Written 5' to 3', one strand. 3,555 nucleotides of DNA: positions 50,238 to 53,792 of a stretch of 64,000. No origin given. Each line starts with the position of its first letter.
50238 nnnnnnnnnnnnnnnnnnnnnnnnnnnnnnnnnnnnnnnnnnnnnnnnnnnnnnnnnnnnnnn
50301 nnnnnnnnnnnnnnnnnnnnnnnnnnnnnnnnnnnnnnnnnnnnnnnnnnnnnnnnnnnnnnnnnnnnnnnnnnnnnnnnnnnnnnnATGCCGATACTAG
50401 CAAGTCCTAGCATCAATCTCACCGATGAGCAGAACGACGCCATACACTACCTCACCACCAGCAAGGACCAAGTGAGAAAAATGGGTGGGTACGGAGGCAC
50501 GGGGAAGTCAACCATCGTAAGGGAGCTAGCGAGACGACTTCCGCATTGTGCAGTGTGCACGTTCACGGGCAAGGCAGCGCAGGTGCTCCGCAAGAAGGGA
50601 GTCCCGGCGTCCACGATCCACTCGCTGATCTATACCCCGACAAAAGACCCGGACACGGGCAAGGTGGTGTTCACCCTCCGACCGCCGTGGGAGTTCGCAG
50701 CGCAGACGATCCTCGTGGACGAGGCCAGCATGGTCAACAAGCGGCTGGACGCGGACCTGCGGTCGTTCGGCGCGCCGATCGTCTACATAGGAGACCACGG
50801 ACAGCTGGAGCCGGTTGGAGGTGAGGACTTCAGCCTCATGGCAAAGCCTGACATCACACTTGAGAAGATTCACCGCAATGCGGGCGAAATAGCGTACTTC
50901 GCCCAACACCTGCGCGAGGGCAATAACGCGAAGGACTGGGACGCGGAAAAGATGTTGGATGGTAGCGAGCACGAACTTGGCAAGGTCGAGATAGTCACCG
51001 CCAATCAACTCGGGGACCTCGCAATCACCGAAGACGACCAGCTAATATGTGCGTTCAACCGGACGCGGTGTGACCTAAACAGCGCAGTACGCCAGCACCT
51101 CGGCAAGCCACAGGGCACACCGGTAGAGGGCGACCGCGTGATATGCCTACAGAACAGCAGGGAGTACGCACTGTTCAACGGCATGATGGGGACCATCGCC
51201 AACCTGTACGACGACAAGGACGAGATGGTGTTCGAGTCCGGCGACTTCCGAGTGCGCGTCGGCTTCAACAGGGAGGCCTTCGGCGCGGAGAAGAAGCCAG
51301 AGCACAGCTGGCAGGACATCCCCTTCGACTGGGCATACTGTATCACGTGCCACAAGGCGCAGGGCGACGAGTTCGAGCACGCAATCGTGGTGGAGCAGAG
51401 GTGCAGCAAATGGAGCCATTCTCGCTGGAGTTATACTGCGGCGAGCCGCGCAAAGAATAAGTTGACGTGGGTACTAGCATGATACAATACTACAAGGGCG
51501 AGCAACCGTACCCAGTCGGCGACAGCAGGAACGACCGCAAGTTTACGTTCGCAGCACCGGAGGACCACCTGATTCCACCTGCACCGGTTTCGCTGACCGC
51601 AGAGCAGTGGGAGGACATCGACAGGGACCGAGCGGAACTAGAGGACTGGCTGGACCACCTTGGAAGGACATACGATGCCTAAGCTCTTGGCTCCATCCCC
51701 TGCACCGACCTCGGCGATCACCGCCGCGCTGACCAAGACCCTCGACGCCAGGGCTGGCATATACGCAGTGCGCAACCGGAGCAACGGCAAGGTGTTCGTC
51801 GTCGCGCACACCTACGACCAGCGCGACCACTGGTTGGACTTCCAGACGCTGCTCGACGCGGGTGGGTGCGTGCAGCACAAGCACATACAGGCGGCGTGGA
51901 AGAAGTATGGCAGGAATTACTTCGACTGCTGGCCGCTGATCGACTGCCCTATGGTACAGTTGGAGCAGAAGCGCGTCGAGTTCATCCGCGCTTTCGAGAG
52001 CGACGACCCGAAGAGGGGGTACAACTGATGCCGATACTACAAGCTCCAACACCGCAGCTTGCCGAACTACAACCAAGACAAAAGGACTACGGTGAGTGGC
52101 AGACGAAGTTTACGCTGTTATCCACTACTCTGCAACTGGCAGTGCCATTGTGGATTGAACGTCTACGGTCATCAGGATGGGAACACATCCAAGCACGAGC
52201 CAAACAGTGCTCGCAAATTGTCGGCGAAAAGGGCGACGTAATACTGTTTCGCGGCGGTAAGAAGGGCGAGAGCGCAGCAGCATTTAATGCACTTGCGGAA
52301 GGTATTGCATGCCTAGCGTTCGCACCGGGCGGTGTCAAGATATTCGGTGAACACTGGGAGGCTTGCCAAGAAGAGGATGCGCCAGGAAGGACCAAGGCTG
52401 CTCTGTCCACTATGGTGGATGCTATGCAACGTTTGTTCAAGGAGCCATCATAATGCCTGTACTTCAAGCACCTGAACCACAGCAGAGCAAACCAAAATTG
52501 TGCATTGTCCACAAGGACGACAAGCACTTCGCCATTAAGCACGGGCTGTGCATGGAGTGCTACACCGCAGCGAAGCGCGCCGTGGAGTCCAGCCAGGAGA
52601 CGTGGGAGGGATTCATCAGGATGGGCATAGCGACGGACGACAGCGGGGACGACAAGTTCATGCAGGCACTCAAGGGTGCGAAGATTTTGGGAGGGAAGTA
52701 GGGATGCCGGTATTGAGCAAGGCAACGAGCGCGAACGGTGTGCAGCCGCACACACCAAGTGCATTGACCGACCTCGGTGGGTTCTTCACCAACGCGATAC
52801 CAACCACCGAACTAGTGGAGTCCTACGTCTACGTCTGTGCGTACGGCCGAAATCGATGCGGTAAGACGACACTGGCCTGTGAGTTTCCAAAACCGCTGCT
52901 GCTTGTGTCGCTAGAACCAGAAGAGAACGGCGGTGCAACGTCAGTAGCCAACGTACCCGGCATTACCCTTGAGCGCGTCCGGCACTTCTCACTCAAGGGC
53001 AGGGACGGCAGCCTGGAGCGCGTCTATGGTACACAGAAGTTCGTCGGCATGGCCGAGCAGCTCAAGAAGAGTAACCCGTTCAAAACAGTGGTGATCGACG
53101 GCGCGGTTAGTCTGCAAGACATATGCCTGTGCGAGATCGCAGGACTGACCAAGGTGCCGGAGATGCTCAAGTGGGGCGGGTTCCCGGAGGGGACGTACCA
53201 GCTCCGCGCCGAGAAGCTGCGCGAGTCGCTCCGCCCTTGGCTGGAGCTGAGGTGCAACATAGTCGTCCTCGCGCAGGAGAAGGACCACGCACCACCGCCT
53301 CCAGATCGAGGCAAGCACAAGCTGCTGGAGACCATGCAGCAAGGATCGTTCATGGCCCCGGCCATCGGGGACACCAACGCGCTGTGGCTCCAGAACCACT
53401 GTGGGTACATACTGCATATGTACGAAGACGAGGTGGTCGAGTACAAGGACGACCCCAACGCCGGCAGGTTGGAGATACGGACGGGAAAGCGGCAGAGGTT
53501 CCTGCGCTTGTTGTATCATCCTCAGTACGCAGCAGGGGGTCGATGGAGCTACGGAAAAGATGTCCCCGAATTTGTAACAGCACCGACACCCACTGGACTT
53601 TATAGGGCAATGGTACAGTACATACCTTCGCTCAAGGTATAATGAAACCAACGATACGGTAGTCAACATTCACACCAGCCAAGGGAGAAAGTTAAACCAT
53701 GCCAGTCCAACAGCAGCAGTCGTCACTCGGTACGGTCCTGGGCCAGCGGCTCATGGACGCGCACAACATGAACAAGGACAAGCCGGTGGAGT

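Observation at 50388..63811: About ten early/replication genes start with the heptapeptide M-P-x-L-x-x-P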

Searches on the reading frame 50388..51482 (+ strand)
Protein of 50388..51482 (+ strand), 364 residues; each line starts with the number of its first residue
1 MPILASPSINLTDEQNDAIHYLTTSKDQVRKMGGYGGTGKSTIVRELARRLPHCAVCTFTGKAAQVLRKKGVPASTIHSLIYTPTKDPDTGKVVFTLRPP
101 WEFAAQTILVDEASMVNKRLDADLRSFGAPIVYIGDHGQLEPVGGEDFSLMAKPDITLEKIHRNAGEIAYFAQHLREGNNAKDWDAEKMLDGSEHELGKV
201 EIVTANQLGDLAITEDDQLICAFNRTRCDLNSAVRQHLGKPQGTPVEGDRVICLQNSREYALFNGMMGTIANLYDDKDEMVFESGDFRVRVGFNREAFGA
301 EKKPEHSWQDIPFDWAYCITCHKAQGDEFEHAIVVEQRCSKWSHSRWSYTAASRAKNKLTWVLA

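Call 8: search_protein_families(library=pfam, proteins=[window:50388-51482:+], max_evalue=0.01)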
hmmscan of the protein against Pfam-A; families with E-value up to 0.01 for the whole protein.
window:50388-51482:+ (364 aa): 8 families
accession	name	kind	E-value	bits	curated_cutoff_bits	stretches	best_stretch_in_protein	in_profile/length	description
PF13604.12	AAA_30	-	9.5e-24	84.6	27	1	11-183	2-176/191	AAA domain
PF13245.12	AAA_19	-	3.3e-13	50.4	25.1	1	23-144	7-133/134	AAA domain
PF13538.12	UvrD_C_2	-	2.8e-10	40.3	27.4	1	316-360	2-50/52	UvrD-like helicase C-terminal domain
PF01443.25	Viral_helicase1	-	3.7e-09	37.2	21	2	34-144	5-101/228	Viral superfamily 1 RNA helicase core domain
PF05970.20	PIF1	-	2.4e-05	24.5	25.9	1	11-121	2-119/223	PIF1-like helicase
PF18335.7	SH3_13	-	6.9e-05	23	41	1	247-280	28-61/65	ATP-dependent RecD-like DNA helicase SH3 domain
PF13238.12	AAA_18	-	0.002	19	29.4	0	34-92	5-55/128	AAA domain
PF13191.12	AAA_16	-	0.0037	18.2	32.6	1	34-72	31-64/167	AAA ATPase domain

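Call 9: search_protein_families(library=phrogs, proteins=[window:50388-51482:+], max_evalue=0.001)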
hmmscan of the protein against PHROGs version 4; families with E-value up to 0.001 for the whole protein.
window:50388-51482:+ (364 aa): 3 families
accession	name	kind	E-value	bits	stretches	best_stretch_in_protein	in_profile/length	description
phrog_325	-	DNA, RNA and nucleotide metabolism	1.4e-72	246.4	1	9-361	469-866/986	Dda-like helicase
phrog_4412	-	DNA, RNA and nucleotide metabolism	3.5e-38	132.4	2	8-185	328-511/743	exonuclease V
phrog_1967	-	DNA, RNA and nucleotide metabolism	3.9e-12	46.6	1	7-92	149-244/776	DNA helicase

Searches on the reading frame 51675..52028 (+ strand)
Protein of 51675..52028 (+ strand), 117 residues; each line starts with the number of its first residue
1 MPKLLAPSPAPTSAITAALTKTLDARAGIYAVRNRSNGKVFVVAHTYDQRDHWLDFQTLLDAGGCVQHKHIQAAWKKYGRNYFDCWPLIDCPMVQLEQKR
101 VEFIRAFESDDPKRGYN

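Call 8: search_protein_families(library=pfam, proteins=[window:51675-52028:+], max_evalue=0.01)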
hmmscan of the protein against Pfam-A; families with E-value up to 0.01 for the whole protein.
window:51675-52028:+ (117 aa): 0 families

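Call 9: search_protein_families(library=phrogs, proteins=[window:51675-52028:+], max_evalue=0.001)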
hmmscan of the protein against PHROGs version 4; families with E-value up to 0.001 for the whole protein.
window:51675-52028:+ (117 aa): 2 families
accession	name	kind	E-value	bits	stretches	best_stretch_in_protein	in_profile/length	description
phrog_7168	-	DNA, RNA and nucleotide metabolism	2.1e-07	31.7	1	28-117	3-92/284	homing endonuclease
phrog_314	-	DNA, RNA and nucleotide metabolism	1.1e-06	28.9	1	28-103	180-252/574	homing endonuclease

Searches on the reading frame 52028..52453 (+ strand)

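Call 8: search_protein_families(library=pfam, proteins=[window:52028-52453:+], max_evalue=0.01)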
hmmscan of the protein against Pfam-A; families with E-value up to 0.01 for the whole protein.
window:52028-52453:+ (141 aa): 1 family
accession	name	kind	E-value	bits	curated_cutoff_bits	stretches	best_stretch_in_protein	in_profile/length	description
PF10509.15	GalKase_gal_bdg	-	0.0047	16.9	23.1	0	95-111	12-28/49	Galactokinase galactose-binding signature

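Call 9: search_protein_families(library=phrogs, proteins=[window:52028-52453:+], max_evalue=0.001)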
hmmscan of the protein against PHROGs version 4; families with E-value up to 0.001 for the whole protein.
window:52028-52453:+ (141 aa): 0 families

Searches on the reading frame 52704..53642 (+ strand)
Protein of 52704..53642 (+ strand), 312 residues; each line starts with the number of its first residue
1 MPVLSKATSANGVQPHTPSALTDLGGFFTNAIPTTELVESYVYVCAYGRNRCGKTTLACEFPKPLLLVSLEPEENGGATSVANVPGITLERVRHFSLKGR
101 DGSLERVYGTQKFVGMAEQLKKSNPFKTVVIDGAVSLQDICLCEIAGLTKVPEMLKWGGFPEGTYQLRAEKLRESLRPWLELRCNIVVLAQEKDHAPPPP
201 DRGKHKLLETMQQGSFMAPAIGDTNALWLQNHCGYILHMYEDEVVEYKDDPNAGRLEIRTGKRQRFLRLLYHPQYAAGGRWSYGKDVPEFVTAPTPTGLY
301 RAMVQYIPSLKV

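Call 8: search_protein_families(library=pfam, proteins=[window:52704-53642:+], max_evalue=0.01)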
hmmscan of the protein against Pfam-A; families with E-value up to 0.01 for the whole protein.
window:52704-53642:+ (312 aa): 1 family
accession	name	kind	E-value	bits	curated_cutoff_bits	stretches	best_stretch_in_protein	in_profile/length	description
PF13479.12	AAA_24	-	2.4e-13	50.8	27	1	44-280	5-194/195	AAA domain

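Call 9: search_protein_families(library=phrogs, proteins=[window:52704-53642:+], max_evalue=0.001)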
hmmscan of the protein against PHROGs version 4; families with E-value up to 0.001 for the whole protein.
window:52704-53642:+ (312 aa): 1 family
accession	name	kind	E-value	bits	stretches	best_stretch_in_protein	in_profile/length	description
phrog_124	-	DNA, RNA and nucleotide metabolism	4.7e-15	56.8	1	39-282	41-236/382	Sak4-like ssDNA annealing protein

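Call 67: search_protein_representatives(protein=window:52704-53642:+)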
Query: 312 residues. Proteins with E-value up to 0.001 (for the whole library): 346; up to 1e-10: 163; up to 1e-30: 51. The best 150 are listed.
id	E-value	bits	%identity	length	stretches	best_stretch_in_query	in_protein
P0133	2.0e-86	306.7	54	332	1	24-312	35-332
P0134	8.4e-66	239.0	46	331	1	1-311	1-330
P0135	8.1e-52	193.0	44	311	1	1-306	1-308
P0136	5.2e-51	190.4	39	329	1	13-306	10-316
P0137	2.1e-50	188.4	42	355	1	13-307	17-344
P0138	2.9e-48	181.3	41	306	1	20-306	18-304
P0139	4.1e-48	180.9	40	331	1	24-305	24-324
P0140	6.4e-48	180.2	40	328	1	25-295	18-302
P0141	3.0e-47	178.0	43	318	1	18-300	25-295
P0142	3.6e-47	177.8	42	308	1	22-296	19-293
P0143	4.3e-47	177.5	37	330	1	13-295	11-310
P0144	2.6e-46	174.9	41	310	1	14-296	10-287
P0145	4.8e-46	174.1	38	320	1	20-304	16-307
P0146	1.0e-45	173.0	42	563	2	50-306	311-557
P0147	1.9e-45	172.1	38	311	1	27-309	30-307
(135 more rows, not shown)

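Call 75: search_dna_similar(query=window:52704-53642:+, collection=phages, mode=protein, max_rows=25)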
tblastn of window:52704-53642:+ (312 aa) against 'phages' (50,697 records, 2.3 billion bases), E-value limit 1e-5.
Records with a match: 4; places in all: 4; records where one place covers at least 80% of the query: 4.
Best place of each record, by identity: <60% 4.
By first word of the organism name: Serratia 2; Pseudomonas 1; Stutzerimonas 1.
By host as written in the record: Serratia marcescens 2; Pseudomonas mendocina STP12 1; Stutzerimonas stutzeri STP9 1.
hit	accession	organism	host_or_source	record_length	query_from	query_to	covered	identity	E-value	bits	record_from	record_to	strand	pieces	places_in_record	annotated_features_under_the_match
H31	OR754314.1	Pseudomonas phage vB_PmeS_STP12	Pseudomonas mendocina STP12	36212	27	295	86%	25.7%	5e-8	60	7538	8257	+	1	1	record has no annotation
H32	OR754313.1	Stutzerimonas phage vB_SstS_STP9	Stutzerimonas stutzeri STP9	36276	27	295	86%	25.7%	5e-8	60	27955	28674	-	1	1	record has no annotation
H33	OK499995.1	Serratia phage vB_SmaS_Tlacuache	Serratia marcescens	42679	26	295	87%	24.5%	4e-6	54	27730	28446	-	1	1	hypothetical protein (x2)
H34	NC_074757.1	Serratia phage vB_SmaS_Tlacuache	Serratia marcescens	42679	26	295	87%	24.5%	4e-6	54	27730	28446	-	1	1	hypothetical protein (x2)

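Call 86: predict_structure(alignment_id=A3)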
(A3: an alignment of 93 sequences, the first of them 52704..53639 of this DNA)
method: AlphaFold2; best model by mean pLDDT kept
length: 312 residues; sequences in the alignment: 93
mean_pLDDT: 91.4   pTM: 0.88
mean pLDDT of the five models: 91.4, 91.1, 90.8, 90.6, 90.5
residues with pLDDT >= 90: 235; 70-90: 50; 50-70: 27; < 50: 0
segments of 3 or more residues with pLDDT < 50: none
pLDDT, mean of each block of 10 residues (from residue 1): 62 59 81 87 98 98 98 93 98 90 94 98 98 97 96 89 96 98 98 91 71 87 97 98 96 96 97 96 90 97 94 71
secondary structure, 60 per line:
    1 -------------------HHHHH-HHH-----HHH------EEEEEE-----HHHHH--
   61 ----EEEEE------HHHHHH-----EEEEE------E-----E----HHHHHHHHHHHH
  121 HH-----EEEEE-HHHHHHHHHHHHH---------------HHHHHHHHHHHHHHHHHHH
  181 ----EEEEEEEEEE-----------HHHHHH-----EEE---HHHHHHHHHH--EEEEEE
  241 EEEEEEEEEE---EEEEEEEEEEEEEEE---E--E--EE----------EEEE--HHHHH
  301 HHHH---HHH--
elements in order: H20-24 E43-48 H54-58 E65-69 H76-81 E87-91 H109-122 E128-132 H134-146 H162-180 E185-194 H206-211 E217-219 H223-232 E235-250 E254-268 E290-293 H296-304
